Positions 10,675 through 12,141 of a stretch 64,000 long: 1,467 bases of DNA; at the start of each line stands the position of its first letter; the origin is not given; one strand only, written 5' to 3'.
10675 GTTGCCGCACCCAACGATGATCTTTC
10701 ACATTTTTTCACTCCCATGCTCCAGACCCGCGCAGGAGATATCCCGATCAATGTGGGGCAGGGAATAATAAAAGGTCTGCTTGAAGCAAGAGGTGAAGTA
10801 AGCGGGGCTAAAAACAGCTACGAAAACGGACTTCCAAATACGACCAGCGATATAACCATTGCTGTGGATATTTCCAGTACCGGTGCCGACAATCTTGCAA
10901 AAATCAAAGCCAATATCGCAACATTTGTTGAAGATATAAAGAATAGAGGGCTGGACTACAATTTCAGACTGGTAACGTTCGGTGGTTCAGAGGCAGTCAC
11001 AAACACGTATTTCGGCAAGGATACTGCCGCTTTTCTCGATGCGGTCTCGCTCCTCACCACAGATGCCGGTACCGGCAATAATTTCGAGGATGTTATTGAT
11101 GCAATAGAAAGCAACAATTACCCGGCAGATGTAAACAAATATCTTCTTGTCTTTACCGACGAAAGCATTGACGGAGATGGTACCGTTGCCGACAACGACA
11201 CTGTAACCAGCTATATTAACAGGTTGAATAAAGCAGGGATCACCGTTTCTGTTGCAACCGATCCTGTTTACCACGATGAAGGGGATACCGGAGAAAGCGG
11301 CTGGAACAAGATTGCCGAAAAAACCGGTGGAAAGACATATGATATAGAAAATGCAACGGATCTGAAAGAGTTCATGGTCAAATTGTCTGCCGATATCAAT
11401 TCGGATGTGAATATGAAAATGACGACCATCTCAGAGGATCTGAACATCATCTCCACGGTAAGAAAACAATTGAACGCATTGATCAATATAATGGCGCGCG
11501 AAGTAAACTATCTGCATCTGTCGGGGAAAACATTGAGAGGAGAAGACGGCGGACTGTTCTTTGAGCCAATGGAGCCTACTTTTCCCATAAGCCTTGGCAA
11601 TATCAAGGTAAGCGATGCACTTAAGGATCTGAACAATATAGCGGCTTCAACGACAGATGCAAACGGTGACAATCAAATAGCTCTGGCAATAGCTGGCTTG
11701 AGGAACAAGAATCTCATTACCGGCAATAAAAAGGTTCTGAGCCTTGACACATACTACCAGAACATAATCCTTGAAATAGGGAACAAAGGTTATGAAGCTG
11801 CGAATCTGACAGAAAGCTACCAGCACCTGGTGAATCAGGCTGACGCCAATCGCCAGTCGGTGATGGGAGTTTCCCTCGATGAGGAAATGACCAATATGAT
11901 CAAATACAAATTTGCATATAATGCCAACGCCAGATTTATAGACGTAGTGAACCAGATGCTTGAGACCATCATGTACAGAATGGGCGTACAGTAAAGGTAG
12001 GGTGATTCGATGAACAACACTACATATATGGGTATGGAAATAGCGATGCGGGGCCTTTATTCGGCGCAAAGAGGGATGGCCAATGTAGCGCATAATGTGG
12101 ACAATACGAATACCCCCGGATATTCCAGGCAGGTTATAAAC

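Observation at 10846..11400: Complete vWA domain inserted into a FlgK hook-filament junction protein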

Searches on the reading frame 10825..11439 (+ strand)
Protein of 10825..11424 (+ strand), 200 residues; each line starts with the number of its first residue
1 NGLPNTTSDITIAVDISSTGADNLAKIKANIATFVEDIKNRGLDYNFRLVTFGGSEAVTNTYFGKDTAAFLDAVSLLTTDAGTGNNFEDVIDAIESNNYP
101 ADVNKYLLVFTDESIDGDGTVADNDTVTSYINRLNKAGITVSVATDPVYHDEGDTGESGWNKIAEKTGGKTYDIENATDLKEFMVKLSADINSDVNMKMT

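Call 3: search_protein_families(library=pfam, proteins=[window:10846-11400:+], max_evalue=1)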
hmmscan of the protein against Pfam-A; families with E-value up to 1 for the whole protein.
window:10846-11400:+ (185 aa): 2 families
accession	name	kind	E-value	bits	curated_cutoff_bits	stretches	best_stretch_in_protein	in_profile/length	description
PF00092.34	VWA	-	5e-11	43.6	23.8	1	2-176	1-171/174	von Willebrand factor type A domain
PF11976.14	Rad60-SLD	-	0.13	12.6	23.8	1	79-118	22-61/72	Ubiquitin-2 like Rad60 SUMO-like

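Call 4: search_protein_families(library=ncbifam, proteins=[window:10846-11400:+], max_evalue=1)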
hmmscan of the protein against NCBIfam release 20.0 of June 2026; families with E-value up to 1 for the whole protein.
window:10846-11400:+ (185 aa): 3 families
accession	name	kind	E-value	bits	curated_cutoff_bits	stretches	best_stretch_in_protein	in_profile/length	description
TIGR03436.1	acidobact_VWFA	subfamily_domain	1.2e-05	24.9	81.25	1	3-184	69-282/324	VWA domain-containing protein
TIGR01487.1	Pglycolate_arch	equivalog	0.035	14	122.75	0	107-138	5-41/215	phosphoglycolate phosphatase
TIGR00639.1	PurN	equivalog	0.09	12.3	150.1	1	74-98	8-32/192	phosphoribosylglycinamide formyltransferase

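Call 12: find_homologous_proteins(query=window:10825-11424:+, max_evalue=0.01)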
Query window:10825-11424:+: 211 candidates shared short words with the query, none scored E <= 0.01.
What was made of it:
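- Tried and rejected: Domain-only homolog search. find_homologous_proteins with the VWA segment alone returned nothing, not even the protein itself (call 12).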

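Call 16: search_solved_structures(query=window:10825-11424:+, max_evalue=1, show_alignments=2)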
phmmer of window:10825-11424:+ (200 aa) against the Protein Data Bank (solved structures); distinct sequences matched with E-value up to 1: 0.
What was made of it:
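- Tried and rejected: There were no hits (call 16).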

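Call 26: search_protein_representatives(protein=window:10825-11424:+)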
Query: 200 residues. Proteins with E-value up to 0.001 (for the whole library): 83; up to 1e-10: 15; up to 1e-30: 4. The best 83 are listed.
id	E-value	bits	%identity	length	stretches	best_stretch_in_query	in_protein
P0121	5.0e-43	163.2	54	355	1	36-199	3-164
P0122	2.7e-36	141.3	48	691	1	1-197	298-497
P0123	1.6e-34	135.5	42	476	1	1-200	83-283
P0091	4.1e-33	130.9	40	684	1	1-197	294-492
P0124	1.3e-29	119.5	40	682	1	1-195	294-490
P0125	3.3e-29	118.2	28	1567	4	9-191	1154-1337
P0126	3.6e-28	114.8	37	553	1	10-197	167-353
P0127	3.2e-23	98.6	38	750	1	1-193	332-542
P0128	4.5e-20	88.4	39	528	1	25-198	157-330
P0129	2.5e-19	85.9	43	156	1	1-116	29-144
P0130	8.7e-19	84.2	38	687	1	2-180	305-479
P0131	2.5e-18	82.7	42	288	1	1-115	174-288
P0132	8.6e-17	77.7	35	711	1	1-199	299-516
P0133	1.4e-14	70.4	40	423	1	1-119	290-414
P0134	1.0e-13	67.6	35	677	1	1-198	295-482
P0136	2.7e-09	53.2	32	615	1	1-194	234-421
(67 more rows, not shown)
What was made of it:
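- Tried and rejected: It was replaced by the exhaustive representatives search (call 26).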

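Call 27: search_protein_families(library=pfam, proteins=[P0122, P0123, P0125, P0126, P0127, P0128, P0130, P0132, P0134, P0136], max_evalue=0.001)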
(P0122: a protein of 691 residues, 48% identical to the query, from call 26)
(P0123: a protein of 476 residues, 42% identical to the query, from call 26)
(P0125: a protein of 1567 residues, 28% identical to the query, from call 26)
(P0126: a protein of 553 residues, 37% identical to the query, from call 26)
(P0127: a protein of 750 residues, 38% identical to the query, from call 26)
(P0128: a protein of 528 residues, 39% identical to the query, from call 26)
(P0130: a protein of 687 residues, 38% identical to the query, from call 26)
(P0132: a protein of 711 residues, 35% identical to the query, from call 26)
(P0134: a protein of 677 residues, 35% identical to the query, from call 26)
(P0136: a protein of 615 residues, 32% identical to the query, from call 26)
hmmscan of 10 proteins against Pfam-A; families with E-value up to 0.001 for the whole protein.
P0122 (691 aa): 3 families
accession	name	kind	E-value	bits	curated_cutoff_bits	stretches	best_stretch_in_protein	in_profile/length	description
PF22638.1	FlgK_D1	-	2.4e-51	175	28.6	2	100-289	2-195/233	Flagellar hook-associated protein FlgK helical domain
PF06429.18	Flg_bbr_C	-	4.1e-08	33.1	23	1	647-683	8-44/46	Flagellar basal body rod FlgEFG protein C-terminal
PF00092.34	VWA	-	1.1e-07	32.7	23.8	1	306-443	1-138/174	von Willebrand factor type A domain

P0123 (476 aa): 3 families
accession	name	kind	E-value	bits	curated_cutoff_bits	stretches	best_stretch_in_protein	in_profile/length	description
PF22638.1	FlgK_D1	-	2.1e-10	41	28.6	1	2-74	118-195/233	Flagellar hook-associated protein FlgK helical domain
PF06429.18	Flg_bbr_C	-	2.5e-08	33.7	23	1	431-468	7-44/46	Flagellar basal body rod FlgEFG protein C-terminal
PF00092.34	VWA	-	2.7e-06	28.1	23.8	1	91-225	1-137/174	von Willebrand factor type A domain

P0125 (1567 aa): 5 families
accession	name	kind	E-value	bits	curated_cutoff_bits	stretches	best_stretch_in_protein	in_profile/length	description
PF25106.1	VWA_4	-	7.3e-58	195.3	27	4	862-949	2-90/169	von Willebrand factor A domain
PF00092.34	VWA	-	3.4e-37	128.8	23.8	4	280-424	1-140/174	von Willebrand factor type A domain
PF13519.12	VWA_2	-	3.1e-34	118.3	27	4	282-385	2-106/107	von Willebrand factor type A domain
PF00362.24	Integrin_beta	-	3.2e-22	79.9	24.8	2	621-695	88-166/248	Integrin beta chain VWA domain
PF20782.3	TssR_VWA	-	0.00091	18.8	25.7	0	859-929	47-120/304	TssR protein VWA domain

P0126 (553 aa): 1 family
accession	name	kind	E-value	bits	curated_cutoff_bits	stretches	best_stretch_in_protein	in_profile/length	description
PF06429.18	Flg_bbr_C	-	7.6e-08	32.2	23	1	509-544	8-43/46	Flagellar basal body rod FlgEFG protein C-terminal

P0127 (750 aa): 4 families
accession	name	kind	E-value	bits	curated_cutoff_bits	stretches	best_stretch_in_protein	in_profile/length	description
PF22638.1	FlgK_D1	-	9.4e-41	140.3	28.6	1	100-296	2-196/233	Flagellar hook-associated protein FlgK helical domain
PF00092.34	VWA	-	6.1e-07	30.3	23.8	1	340-469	1-126/174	von Willebrand factor type A domain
PF06429.18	Flg_bbr_C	-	8.3e-05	22.5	23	1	703-742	5-44/46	Flagellar basal body rod FlgEFG protein C-terminal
PF00460.25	Flg_bb_rod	-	9.8e-05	22.7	20.7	1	10-37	3-30/31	Flagella basal body rod protein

P0128 (528 aa): 3 families
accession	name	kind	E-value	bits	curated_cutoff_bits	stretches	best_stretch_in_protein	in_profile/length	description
PF22638.1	FlgK_D1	-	2.4e-22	80.1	28.6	1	1-113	78-195/233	Flagellar hook-associated protein FlgK helical domain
PF06429.18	Flg_bbr_C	-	5e-09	36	23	1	484-520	8-44/46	Flagellar basal body rod FlgEFG protein C-terminal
PF00092.34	VWA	-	9.3e-06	26.4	23.8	1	130-252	1-113/174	von Willebrand factor type A domain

P0130 (687 aa): 3 families
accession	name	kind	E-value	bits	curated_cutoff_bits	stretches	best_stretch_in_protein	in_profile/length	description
PF22638.1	FlgK_D1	-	4.1e-52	177.5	28.6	2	98-297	2-198/233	Flagellar hook-associated protein FlgK helical domain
PF06429.18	Flg_bbr_C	-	8.2e-10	38.5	23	1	643-680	8-45/46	Flagellar basal body rod FlgEFG protein C-terminal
PF00460.25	Flg_bb_rod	-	0.00058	20.2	20.7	1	10-33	3-26/31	Flagella basal body rod protein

P0132 (711 aa): 2 families
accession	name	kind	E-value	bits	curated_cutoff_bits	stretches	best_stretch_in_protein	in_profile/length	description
PF22638.1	FlgK_D1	-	1.8e-54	185.2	28.6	2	102-341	3-221/233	Flagellar hook-associated protein FlgK helical domain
PF06429.18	Flg_bbr_C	-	6.4e-09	35.6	23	1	666-702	7-43/46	Flagellar basal body rod FlgEFG protein C-terminal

P0134 (677 aa): 3 families
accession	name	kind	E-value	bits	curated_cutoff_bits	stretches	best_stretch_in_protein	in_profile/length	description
PF22638.1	FlgK_D1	-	3.7e-45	154.8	28.6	1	96-287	1-196/233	Flagellar hook-associated protein FlgK helical domain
PF06429.18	Flg_bbr_C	-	1.7e-08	34.3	23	1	631-670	6-45/46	Flagellar basal body rod FlgEFG protein C-terminal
PF00460.25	Flg_bb_rod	-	9.2e-06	26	20.7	1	8-37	1-30/31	Flagella basal body rod protein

P0136 (615 aa): 2 families
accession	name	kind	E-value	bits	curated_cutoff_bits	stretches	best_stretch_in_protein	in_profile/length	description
PF22638.1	FlgK_D1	-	1.2e-32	113.8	28.6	1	34-222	2-193/233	Flagellar hook-associated protein FlgK helical domain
PF06429.18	Flg_bbr_C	-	1.1e-10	41.3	23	1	574-613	6-45/46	Flagellar basal body rod FlgEFG protein C-terminal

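Call 45: search_solved_structures(query=A2, max_evalue=1, show_alignments=3)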
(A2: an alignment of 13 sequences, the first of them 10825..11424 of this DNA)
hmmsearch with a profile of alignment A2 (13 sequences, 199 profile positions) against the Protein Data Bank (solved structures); distinct sequences matched with E-value up to 1: 2.
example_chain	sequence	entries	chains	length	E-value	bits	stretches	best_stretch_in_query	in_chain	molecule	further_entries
9p97_A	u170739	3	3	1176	0.033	17.1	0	8-114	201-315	Integrin alpha-E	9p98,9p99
8zjf_A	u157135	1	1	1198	0.035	17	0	8-114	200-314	Integrin alpha-E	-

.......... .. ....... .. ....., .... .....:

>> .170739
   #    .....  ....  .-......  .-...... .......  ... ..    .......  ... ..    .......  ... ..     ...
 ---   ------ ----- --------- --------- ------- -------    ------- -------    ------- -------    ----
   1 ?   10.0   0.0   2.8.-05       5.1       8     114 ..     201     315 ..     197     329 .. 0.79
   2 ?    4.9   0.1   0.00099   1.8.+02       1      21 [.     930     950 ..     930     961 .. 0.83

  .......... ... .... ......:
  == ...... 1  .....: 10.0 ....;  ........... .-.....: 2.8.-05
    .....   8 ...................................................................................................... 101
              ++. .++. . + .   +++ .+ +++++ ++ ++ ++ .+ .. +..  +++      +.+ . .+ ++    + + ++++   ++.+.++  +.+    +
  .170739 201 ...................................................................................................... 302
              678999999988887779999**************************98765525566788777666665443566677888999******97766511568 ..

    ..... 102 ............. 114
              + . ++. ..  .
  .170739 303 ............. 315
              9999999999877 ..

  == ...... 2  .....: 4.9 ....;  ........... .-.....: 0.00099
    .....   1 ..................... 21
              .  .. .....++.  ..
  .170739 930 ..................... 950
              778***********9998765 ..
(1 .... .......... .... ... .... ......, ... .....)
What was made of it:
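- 11158..11160 (+): D407, the predicted MIDAS aspartate after b4 (FTDES). It aligns with LTDGG of the integrin alpha-E I domain (call 45).
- Closest known: Integrin alpha-I domain inserted in the beta-propeller. Same: A weak profile hit to the integrin alpha-E I domain aligns the DxSxS and TD motifs (call 45).
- Tried and rejected: A family profile gave only a weak hit to the integrin alpha-E I domain (E = 0.03; call 45), which I used only to map motif positions.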

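Call 67: predict_structure(alignment_id=A4)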
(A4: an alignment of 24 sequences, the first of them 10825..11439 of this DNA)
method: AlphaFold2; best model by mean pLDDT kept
length: 205 residues; sequences in the alignment: 24
mean_pLDDT: 87.2   pTM: 0.87
mean pLDDT of the five models: 87.2, 86.0, 81.9, 81.5, 80.9
residues with pLDDT >= 90: 113; 70-90: 73; 50-70: 12; < 50: 7
segments of 3 or more residues with pLDDT < 50: 200-205
pLDDT, mean of each block of 10 residues (from residue 1): 73 84 81 92 92 91 96 93 85 90 91 82 92 94 94 90 96 88 90 76 38
secondary structure, 60 per line:
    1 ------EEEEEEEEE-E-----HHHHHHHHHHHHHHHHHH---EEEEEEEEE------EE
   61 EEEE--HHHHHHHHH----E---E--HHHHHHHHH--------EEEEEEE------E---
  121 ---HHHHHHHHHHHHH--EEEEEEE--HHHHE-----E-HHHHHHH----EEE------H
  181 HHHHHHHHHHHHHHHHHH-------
elements in order: E7-15 H23-40 E44-52 E59-64 H67-75 H87-95 E104-110 H124-136 E139-145 H148-151 H160-166 E171-173 H180-198

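Call 69: fold_search(model_id=the predicted structure, library=pdb)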
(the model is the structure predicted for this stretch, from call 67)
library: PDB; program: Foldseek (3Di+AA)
matches with E <= 10: 1723; with E <= 0.001: 436
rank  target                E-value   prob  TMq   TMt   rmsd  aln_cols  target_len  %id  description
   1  9no5_A                2.6e-08  1.00  0.63  0.67   5.0       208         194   18  Crystal structure of vWFA domain from LapA adhesin of Pseudomonas fluorescens (released 2026-04-01)
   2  9no5_C                3.7e-08  1.00  0.65  0.69   4.8       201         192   17  Crystal structure of vWFA domain from LapA adhesin of Pseudomonas fluorescens (released 2026-04-01)
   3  3ibs_A                5.3e-08  1.00  0.60  0.60   6.3       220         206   19  Crystal structure of conserved hypothetical protein BatB from Bacteroides thetaiotaomicron (released 2009-08-25)
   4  9pd3_E                6.3e-08  1.00  0.66  0.42   4.0       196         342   15  NER dual incision complex - DuIS (released 2026-02-18)
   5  8ebs_E                7.5e-08  1.00  0.64  0.40   4.4       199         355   16  Initial DNA-lesion (Cy5) binding by XPC and TFIIH (released 2023-04-19)
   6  4jdu                  8.5e-08  1.00  0.57  0.58   7.5       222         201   16  The crystal structure of an aerotolerance-related membrane protein from Bacteroides fragilis NCTC 9343 with multiple mut (released 2013-03-27)
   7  9pd4_E                9.0e-08  1.00  0.66  0.41   5.4       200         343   16  NER dual incision complex - DuIM (released 2026-02-18)
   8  3ibs_B                9.0e-08  1.00  0.64  0.64   7.2       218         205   17  Crystal structure of conserved hypothetical protein BatB from Bacteroides thetaiotaomicron (released 2009-08-25)
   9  8ebt_E                1.0e-07  1.00  0.65  0.38   5.0       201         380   15  XPA repositioning Core7 of TFIIH relative to XPC-DNA lesion (Cy5) (released 2023-04-19)
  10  8ebu_E                1.0e-07  1.00  0.63  0.37   4.4       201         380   16  XPC release from Core7-XPA-DNA (Cy5) (released 2023-04-19)
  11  9p6s_B                1.0e-07  1.00  0.65  0.33   4.9       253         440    9  Cryo-EM structure of human integrin alpha5beta1 in complex with fibronectin (FN 7-10) (released 2026-03-25)
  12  8byq_4                1.4e-07  1.00  0.66  0.39   4.8       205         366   16  RNA polymerase II pre-initiation complex with the proximal +1 nucleosome (PIC-Nuc10W) (released 2023-05-03)
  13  4cnb_B                1.4e-07  1.00  0.58  0.34   5.0       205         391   17  Structure of proximal thread matrix protein 1 (PTMP1) from the mussel byssus - Crystal form 2 (released 2014-03-12)
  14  7z6o_B                1.4e-07  1.00  0.53  0.23  10.3       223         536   14  X-Ray studies of Ku70/80 reveal the binding site for IP6 (released 2023-08-30)
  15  8xfo_B                1.6e-07  1.00  0.61  0.31   5.9       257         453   11  Cryo-EM structure of integrin ITGAV, ITGB3 and CYCLO (RGDFK) complex, conformation 2 (released 2024-12-18)
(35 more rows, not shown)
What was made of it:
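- On von Willebrand factor type A domain (Pfam PF00092, VWA clan): The top 50 Foldseek PDB hits are all VWA folds (call 69).
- Call 69 (all top 50 hits are VWA folds; the LapA adhesin vWFA is first).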

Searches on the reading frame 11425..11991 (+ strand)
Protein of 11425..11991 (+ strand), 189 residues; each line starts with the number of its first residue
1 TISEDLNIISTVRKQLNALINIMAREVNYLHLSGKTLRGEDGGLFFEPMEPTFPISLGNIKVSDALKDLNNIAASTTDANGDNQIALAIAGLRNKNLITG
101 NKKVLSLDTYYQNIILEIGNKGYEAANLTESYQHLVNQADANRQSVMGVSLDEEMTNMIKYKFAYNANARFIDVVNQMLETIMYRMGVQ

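Call 54: search_protein_families(library=pfam, proteins=[window:11425-11991:+], max_evalue=0.1)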
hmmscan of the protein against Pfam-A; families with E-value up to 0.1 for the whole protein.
window:11425-11991:+ (189 aa): 2 families
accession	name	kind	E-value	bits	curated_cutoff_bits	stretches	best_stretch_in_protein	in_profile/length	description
PF06429.18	Flg_bbr_C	-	8.3e-10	38.5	23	1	147-182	8-43/46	Flagellar basal body rod FlgEFG protein C-terminal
PF22638.1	FlgK_D1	-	0.00073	19.6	28.6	1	7-46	194-233/233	Flagellar hook-associated protein FlgK helical domain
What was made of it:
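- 11443..11562 (+): FlgK_D1, second part (aa 502-541, profile positions 194-233 of 233). Call 54.
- Call 54 (profile positions 194-233 resume at aa 502).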
